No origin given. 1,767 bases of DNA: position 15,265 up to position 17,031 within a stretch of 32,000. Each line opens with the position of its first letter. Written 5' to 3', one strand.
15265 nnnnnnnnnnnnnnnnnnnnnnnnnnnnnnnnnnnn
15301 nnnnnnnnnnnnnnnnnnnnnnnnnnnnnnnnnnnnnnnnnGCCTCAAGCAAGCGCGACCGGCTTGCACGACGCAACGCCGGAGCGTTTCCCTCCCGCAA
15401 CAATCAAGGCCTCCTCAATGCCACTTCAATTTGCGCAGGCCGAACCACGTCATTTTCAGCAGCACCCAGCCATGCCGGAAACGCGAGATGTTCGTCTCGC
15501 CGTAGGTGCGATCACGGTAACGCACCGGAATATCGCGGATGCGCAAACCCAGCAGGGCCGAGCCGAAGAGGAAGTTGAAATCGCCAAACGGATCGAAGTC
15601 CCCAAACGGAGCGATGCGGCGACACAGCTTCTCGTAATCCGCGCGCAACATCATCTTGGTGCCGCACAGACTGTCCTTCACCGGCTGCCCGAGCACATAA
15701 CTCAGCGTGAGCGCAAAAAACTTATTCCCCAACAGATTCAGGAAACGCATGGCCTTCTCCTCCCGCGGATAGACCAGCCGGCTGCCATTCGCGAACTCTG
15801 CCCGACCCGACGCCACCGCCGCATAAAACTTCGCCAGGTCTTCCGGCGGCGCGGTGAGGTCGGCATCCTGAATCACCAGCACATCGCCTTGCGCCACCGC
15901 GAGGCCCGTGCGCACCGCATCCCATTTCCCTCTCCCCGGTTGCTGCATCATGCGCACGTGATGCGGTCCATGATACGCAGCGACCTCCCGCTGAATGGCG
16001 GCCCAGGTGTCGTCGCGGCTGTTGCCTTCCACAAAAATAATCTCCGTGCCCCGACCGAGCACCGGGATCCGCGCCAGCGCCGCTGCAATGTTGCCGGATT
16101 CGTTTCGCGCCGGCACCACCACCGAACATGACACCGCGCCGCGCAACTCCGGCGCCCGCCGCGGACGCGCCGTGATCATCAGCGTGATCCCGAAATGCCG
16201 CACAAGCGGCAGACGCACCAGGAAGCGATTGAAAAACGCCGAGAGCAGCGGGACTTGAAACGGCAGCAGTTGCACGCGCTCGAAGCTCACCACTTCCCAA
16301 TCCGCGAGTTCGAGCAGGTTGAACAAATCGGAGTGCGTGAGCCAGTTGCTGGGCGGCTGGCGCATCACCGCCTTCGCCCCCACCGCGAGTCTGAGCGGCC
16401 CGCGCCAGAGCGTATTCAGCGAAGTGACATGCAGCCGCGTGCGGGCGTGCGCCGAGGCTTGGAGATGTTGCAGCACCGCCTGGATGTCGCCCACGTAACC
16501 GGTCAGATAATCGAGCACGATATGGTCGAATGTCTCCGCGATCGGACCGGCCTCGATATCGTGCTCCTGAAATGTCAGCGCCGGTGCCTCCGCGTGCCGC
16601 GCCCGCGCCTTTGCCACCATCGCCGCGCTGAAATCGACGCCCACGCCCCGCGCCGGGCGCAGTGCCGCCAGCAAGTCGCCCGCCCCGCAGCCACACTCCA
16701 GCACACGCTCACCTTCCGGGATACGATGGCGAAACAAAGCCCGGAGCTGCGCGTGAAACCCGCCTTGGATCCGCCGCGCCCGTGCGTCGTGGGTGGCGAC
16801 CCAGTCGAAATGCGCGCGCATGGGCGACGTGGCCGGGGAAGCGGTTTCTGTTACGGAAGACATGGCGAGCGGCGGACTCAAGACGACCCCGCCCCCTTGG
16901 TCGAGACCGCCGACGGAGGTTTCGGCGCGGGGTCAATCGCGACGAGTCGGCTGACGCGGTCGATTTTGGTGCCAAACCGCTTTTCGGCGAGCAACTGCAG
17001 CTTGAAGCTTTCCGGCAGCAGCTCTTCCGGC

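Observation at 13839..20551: Tightly coupled four-gene envelope glycosylation module, a candidate split PMT/TMTC-like periplasmic glycosylation system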

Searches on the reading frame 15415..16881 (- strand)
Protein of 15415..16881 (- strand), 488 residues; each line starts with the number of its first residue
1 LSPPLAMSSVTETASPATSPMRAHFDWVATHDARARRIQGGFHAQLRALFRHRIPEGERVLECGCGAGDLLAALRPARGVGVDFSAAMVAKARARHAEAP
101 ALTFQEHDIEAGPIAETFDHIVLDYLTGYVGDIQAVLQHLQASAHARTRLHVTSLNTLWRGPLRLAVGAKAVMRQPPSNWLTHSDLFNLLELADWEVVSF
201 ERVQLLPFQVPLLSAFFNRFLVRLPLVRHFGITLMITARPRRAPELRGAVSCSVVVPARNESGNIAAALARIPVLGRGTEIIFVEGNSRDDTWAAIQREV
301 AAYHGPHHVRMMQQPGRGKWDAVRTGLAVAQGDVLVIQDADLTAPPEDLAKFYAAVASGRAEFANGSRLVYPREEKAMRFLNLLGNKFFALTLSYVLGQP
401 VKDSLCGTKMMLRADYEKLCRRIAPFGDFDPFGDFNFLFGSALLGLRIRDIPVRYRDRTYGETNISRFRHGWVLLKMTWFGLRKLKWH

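Call 3: search_protein_families(library=pfam, proteins=[window:15415-16881:-], max_evalue=0.1)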
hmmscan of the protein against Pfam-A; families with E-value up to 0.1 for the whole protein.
window:15415-16881:- (488 aa): 10 families
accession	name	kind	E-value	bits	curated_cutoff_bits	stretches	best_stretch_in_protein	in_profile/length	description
PF00535.33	Glycos_transf_2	-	5e-21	75.8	23.3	1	253-419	1-167/168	Glycosyl transferase family 2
PF13847.12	Methyltransf_31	-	1.2e-12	48.2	27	1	56-157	3-114/145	Methyltransferase domain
PF13649.12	Methyltransf_25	-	3.4e-12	47.3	27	1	60-140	1-89/97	Methyltransferase domain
PF13489.12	Methyltransf_23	-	8.6e-12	45.5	27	1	44-198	10-162/164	Methyltransferase domain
PF08242.18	Methyltransf_12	-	1.7e-11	45.1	30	1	61-144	1-92/98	Methyltransferase domain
PF08241.18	Methyltransf_11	-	3.7e-09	37.6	21.2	1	61-139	1-82/95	Methyltransferase domain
PF13641.12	Glyco_tranf_2_3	-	6.3e-07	30.1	27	1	252-392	3-143/230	Glycosyltransferase like family 2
PF07021.18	MetW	-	2.1e-05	24.7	21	1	52-138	9-96/193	Methionine biosynthesis protein MetW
PF05401.17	NodS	-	0.0017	18.6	24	1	57-134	44-123/201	Nodulation protein S (NodS)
PF13506.12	Glyco_transf_21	-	0.0094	15.9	21.7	1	322-397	21-96/174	Glycosyl transferase family 21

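Call 4: search_protein_families(library=ncbifam, proteins=[window:15415-16881:-], max_evalue=0.1)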
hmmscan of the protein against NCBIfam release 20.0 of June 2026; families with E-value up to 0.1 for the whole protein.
window:15415-16881:- (488 aa): 40 families (the best 25 are shown)
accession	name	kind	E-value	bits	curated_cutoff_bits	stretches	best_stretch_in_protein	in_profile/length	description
TIGR04182.1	glyco_TIGR04182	equivalog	5.2e-22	78.6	325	1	253-475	3-211/293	S-layer glycoprotein N-glycosyltransferase AglJ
NF041391.1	DPhHxTase_Halo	equivalog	5.8e-16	58.1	375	1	259-472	4-199/213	dolichyl-phosphate hexose transferase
TIGR02021.1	BchM-ChlM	equivalog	4.2e-11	42.7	158.9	1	52-203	51-206/218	magnesium protoporphyrin IX methyltransferase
TIGR04283.1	glyco_like_mftF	equivalog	3.7e-10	39.8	182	1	253-359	2-100/221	TIGR04283 family arsenosugar biosynthesis glycosyltransferase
NF010496.0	PRK13915.1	equivalog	4.1e-10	39.2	262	1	247-347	28-132/307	glucosyl-3-phosphoglycerate synthase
NF045667.1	MTase_DVU1556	equivalog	1.8e-09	37.4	155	1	40-201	6-166/213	DVU_1556 family methyltransferase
NF007986.1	PRK10714.1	equivalog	3.5e-09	36.1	529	1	252-357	8-116/316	undecaprenyl-phosphate 4-deoxy-4-formamido-L-arabinose transferase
NF043040.1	corrin_prot_MT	hypoth_equivalog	6.9e-09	35.4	180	1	32-122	16-115/216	corrinoid protein-associated methyltransferase CpaM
TIGR01983.1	UbiG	equivalog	1.4e-08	34.3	102.95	1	55-195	48-194/228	bifunctional 2-polyprenyl-6-hydroxyphenol methylase/3-demethylubiquinol 3-O-methyltransferase UbiG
TIGR03937.1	PgaC_IcaA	equivalog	7.8e-08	31.7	422.3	1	242-341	37-135/407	poly-beta-1,6-N-acetyl-D-glucosamine synthase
NF041875.1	EPS_EpsD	equivalog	9.4e-08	31.8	370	1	253-362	2-110/325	exopolysaccharide biosynthesis glycosyltransferase EpsD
TIGR02081.1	metW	equivalog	2.6e-06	27.1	189.5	1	52-137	9-95/194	methionine biosynthesis protein MetW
TIGR02072.1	BioC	equivalog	3e-06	27.2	184.95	1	36-154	13-134/244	malonyl-ACP O-methyltransferase BioC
NF047649.1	MTase_UXPK_star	exception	3.4e-06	26.3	460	1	54-125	75-154/283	methyltransferase/UXPK-star double selenoprotein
NF047588.1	GlcsyltransPgfSStrep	equivalog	4.6e-06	26.1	500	1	277-368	33-121/308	glycosyltransferase PgfS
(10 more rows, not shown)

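Call 44: search_solved_structures(query=A5, max_evalue=0.001, show_alignments=1)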
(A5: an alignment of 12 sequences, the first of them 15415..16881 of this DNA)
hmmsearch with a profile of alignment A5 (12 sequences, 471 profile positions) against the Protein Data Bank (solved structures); distinct sequences matched with E-value up to 0.001: 47.
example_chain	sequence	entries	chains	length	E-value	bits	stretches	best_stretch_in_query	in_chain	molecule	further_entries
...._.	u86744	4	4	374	2.4e-16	62.5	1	234-355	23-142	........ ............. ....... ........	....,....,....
9hwj_A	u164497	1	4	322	4e-10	42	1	236-338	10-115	Undecaprenyl-phosphate 4-deoxy-4-formamido-L-arabinose transferase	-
9bhc_C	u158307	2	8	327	9.1e-09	37.5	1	236-339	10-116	Undecaprenyl-phosphate 4-deoxy-4-formamido-L-arabinose transferase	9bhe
8vxh_A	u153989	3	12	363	1.1e-08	37.3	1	236-339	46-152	Undecaprenyl-phosphate 4-deoxy-4-formamido-L-arabinose transferase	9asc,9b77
3mgg_A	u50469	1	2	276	1.1e-07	34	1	24-127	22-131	Methyltransferase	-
5wp5_A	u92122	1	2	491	3.6e-07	32.2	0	38-105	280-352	Phosphomethylethanolamine N-methyltransferase 2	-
6f5z_A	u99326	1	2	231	4.5e-07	31.9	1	4-122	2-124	24-sterol C-methyltransferase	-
5wp4_A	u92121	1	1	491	5e-07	31.8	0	38-105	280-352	Phosphoethanolamine N-methyltransferase 1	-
9rfr_A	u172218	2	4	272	5.4e-07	31.6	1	21-138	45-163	Ubiquinone biosynthesis O-methyltransferase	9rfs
5eke_A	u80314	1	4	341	8.1e-07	31.1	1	230-339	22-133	Uncharacterized glycosyltransferase sll0501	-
5ekp_C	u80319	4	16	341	8.1e-07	31.1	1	230-339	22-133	Uncharacterized glycosyltransferase sll0501 | Glycosyltransferase sll0501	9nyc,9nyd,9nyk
9nye_A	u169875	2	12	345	8.2e-07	31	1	230-339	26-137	Glycosyltransferase sll0501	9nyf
6yv7_A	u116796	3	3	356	5.5e-06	28.3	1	236-332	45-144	Glycosyl transferase, family 2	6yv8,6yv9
6yv7_B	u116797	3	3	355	5.6e-06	28.3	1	236-332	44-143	Glycosyl transferase, family 2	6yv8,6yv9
9sot_A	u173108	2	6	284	1.9e-05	26.5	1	8-111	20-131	Class I SAM-dependent methyltransferase | Methyltransferase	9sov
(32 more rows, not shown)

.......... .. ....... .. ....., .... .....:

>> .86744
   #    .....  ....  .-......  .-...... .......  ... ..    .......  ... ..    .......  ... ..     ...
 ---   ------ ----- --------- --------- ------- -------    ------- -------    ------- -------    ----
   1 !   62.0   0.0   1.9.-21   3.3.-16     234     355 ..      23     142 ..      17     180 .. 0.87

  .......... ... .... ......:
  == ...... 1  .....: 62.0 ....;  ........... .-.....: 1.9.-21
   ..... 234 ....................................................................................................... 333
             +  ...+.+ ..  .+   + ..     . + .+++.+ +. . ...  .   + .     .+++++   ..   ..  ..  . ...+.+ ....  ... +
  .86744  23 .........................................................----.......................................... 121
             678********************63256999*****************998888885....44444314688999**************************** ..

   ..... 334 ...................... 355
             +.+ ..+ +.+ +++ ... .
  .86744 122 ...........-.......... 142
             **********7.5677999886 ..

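Call 45: find_related_loci(query=A5, collection=metagenome_contigs, flank=8000)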
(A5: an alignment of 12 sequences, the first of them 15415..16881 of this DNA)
Query A5 (488 aa) in metagenome_contigs; peptide patterns used: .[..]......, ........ (x = any residue, [..] = any of these).
523 stretches matched a pattern; 334 encode a relative of the query (tblastn E <= 1e-3); the best 80 are kept; 80 distinct loci.
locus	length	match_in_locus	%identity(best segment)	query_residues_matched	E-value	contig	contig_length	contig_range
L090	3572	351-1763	76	16-487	0e+0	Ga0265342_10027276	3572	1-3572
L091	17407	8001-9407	74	19-487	0e+0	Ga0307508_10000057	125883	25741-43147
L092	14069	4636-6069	74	8-486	0e+0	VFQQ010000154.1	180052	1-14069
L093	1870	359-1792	73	12-486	0e+0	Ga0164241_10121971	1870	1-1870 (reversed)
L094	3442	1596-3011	73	16-487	0e+0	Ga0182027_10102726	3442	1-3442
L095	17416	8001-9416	73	16-487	0e+0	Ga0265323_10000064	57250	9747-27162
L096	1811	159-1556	74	22-487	0e+0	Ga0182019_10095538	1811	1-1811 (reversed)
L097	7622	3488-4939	72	3-488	0e+0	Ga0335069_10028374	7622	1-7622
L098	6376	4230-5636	72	19-487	0e+0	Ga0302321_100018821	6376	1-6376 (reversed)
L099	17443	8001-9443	72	8-488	0e+0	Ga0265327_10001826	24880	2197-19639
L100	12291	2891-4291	73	21-487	0e+0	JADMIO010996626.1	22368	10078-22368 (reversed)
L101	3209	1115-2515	72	21-487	0e+0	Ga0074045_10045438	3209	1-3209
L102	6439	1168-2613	70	9-488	0e+0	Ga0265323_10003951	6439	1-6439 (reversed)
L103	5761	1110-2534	71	16-488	0e+0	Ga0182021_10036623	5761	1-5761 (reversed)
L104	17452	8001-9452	72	4-486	0e+0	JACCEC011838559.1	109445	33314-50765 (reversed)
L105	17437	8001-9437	70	4-487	0e+0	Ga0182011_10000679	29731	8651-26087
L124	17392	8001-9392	72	21-488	0e+0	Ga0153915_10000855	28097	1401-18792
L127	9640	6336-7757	71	13-487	0e+0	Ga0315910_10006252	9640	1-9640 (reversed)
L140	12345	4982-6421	64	9-487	0e+0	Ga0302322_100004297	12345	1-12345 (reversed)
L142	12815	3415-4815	65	22-488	0e+0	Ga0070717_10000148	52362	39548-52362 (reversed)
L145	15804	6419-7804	68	24-487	0e+0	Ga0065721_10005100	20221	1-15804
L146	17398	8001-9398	64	21-487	0e+0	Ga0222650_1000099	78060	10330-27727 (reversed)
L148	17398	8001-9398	64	21-487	0e+0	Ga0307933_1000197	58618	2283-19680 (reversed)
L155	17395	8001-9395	62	22-487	0e+0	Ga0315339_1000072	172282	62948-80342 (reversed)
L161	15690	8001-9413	65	17-487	0e+0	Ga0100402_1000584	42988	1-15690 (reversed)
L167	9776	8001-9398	62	21-487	0e+0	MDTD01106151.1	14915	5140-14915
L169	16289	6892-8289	62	21-487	0e+0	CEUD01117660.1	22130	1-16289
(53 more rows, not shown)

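Call 49: search_protein_families(library=pfam, proteins=[L155:9450-11390:-, L105:9562-12054:-, L161:5924-7729:-, L161:9455-10126:+, L145:9650-11707:-, L105:6887-7777:+, L105:5204-6838:+, L124:9513-11945:-], max_evalue=0.01)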
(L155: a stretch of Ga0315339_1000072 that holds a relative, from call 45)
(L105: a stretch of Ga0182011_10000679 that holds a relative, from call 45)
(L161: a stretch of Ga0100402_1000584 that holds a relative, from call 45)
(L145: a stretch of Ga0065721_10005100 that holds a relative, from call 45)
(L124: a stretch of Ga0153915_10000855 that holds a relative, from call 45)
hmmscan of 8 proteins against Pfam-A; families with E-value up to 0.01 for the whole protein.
L155:9450-11390:- (646 aa): 0 families

L105:9562-12054:- (830 aa): 1 family
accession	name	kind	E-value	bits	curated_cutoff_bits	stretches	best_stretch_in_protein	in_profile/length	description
PF01804.23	Penicil_amidase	-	6.1e-148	495.2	21.3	1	54-817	2-666/675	Penicillin amidase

L161:5924-7729:- (601 aa): 3 families
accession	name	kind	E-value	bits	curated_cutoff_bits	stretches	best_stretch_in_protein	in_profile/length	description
PF00750.26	tRNA-synt_1d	-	4.2e-92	309.2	23.3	1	129-471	17-349/349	tRNA synthetases class I (R), catalytic domain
PF05746.21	DALR_1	-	8e-30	103.8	22.3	1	485-601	1-117/117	DALR anticodon binding domain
PF03485.21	Arg_tRNA_synt_N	-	4.6e-15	56.4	21.5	1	22-103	3-85/85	Arginyl tRNA synthetase N terminal domain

L161:9455-10126:+ (223 aa): 4 families
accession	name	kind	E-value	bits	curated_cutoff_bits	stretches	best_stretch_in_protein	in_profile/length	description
PF04542.20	Sigma70_r2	-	7.5e-19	67.7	24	1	56-124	1-71/71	Sigma-70 region 2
PF08281.18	Sigma70_r4_2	-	4.3e-16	58.7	25.7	1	162-214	2-54/54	Sigma-70, region 4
PF04545.22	Sigma70_r4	-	6.2e-11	42.1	24.1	1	167-215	1-49/50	Sigma-70, region 4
PF07638.17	Sigma70_ECF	-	2.3e-07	31.4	21.1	1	44-217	10-182/185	ECF sigma factor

L145:9650-11707:- (685 aa): 0 families

L105:6887-7777:+ (296 aa): 2 families
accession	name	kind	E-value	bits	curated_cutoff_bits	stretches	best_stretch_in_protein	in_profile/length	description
PF08450.18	SGL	-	1.4e-79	267.7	26.3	1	17-262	1-246/246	SMP-30/Gluconolactonase/LRE-like region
PF03088.22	Str_synth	-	0.0015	19.1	25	1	121-173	29-81/89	Strictosidine synthase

L105:5204-6838:+ (544 aa): 0 families

L124:9513-11945:- (810 aa): 1 family
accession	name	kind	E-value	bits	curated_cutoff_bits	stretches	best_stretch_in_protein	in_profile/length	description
PF01804.23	Penicil_amidase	-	1.1e-140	471.2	21.3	1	54-798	2-667/675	Penicillin amidase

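Call 62: search_protein_families(library=ncbifam, proteins=[L155:9450-11390:-], max_evalue=0.01)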
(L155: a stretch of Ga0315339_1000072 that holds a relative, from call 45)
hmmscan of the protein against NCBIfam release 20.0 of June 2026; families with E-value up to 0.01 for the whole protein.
L155:9450-11390:- (646 aa): 0 families

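Call 77: list_cluster_members(proteins=[window:15415-16863:-, window:15415-16821:-, window:16878-18659:-, window:16878-18641:-, window:16878-18602:-, window:16878-18572:-])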
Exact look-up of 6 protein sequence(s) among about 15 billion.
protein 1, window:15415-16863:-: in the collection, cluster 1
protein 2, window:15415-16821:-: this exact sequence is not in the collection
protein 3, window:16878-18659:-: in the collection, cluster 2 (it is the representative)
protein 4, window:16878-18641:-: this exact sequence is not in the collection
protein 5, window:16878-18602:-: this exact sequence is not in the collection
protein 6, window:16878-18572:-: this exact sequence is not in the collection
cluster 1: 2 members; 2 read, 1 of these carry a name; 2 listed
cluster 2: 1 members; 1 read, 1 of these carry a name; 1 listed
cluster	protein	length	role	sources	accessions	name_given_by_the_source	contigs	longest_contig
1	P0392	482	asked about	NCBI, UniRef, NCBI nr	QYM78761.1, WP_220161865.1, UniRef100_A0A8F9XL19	glycosyltransferase [Horticoccus luteus] | Glycosyltransferase n=1 Tax=Horticoccus luteus TaxID=2862869 RepID=A0A8F9XL19_9BACT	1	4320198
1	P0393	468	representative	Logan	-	-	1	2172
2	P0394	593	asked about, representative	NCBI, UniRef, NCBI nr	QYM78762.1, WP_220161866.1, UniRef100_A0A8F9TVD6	glycosyltransferase family 39 protein [Horticoccus luteus] | Glycosyltransferase family 39 protein n=1 Tax=Horticoccus luteus TaxID=2862869 ...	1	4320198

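Call 78: find_homologous_proteins(query=window:15415-16863:-, max_evalue=0.001)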
Query window:15415-16863:- (482 aa): 7979 proteins with E <= 0.001 among 8000 candidates; the best 120 are listed.
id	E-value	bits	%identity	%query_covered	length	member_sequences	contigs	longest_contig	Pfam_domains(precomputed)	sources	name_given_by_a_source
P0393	0.0e+0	1071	100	97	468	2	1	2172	PF13847.13,PF13489.13,PF13641.13,PF13649.13,PF00535.33,PF08241.19,PF08242.19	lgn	-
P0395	3.5e-285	964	90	97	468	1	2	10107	PF13847.13,PF13489.13,PF13649.13,PF00535.33,PF08241.19,PF08242.19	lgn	-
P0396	7.2e-274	927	82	100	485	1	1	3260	PF13847.13,PF13489.13,PF13641.13,PF13649.13,PF00535.33,PF08241.19,PF08242.19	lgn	-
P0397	1.5e-273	926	83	100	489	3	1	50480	PF13847.13,PF13489.13,PF13649.13,PF00535.33,PF08241.19,PF08242.19,PF05401.17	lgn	-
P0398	2.9e-260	882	82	97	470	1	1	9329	PF13847.13,PF13489.13,PF13649.13,PF00535.33,PF08241.19,PF08242.19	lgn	-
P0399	1.2e-242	824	75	99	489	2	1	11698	PF07021.19,PF13847.13,PF13489.13,PF13649.13,PF00535.33,PF08241.19,PF08242.19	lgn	-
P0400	3.8e-242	822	75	98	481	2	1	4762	PF07021.19,PF13847.13,PF13489.13,PF13649.13,PF00535.33,PF08241.19,PF08242.19,PF05401.17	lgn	-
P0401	1.8e-241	820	76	96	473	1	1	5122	PF13847.13,PF13489.13,PF13649.13,PF00535.33,PF08241.19,PF08242.19,PF05401.17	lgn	-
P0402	1.9e-240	817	73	99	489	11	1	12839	PF07021.19,PF13847.13,PF13489.13,PF13649.13,PF00535.33,PF08241.19,PF08242.19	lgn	-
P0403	3.5e-240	816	74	99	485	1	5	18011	PF07021.19,PF13847.13,PF13489.13,PF13649.13,PF00535.33,PF08241.19,PF08242.19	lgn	-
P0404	6.9e-240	815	74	99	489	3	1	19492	PF13847.13,PF13489.13,PF13649.13,PF00535.33,PF08241.19,PF08242.19,PF05401.17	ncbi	-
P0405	2.8e-239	813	76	98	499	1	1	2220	PF07021.19,PF13847.13,PF13489.13,PF13641.13,PF13649.13,PF00535.33,PF08241.19,PF08242.19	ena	-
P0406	4.1e-239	812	74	99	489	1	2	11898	PF13847.13,PF13489.13,PF13641.13,PF13649.13,PF00535.33,PF08241.19,PF08242.19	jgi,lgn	jgi:SAM-dependent methyltransferase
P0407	1.5e-238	810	74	97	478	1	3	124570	PF13847.13,PF13489.13,PF13641.13,PF13649.13,PF00535.33,PF08241.19,PF08242.19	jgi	jgi:SAM-dependent methyltransferase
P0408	5.8e-238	808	73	98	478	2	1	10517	PF13847.13,PF13489.13,PF13641.13,PF13649.13,PF00535.33,PF08241.19,PF08242.19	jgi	jgi:SAM-dependent methyltransferase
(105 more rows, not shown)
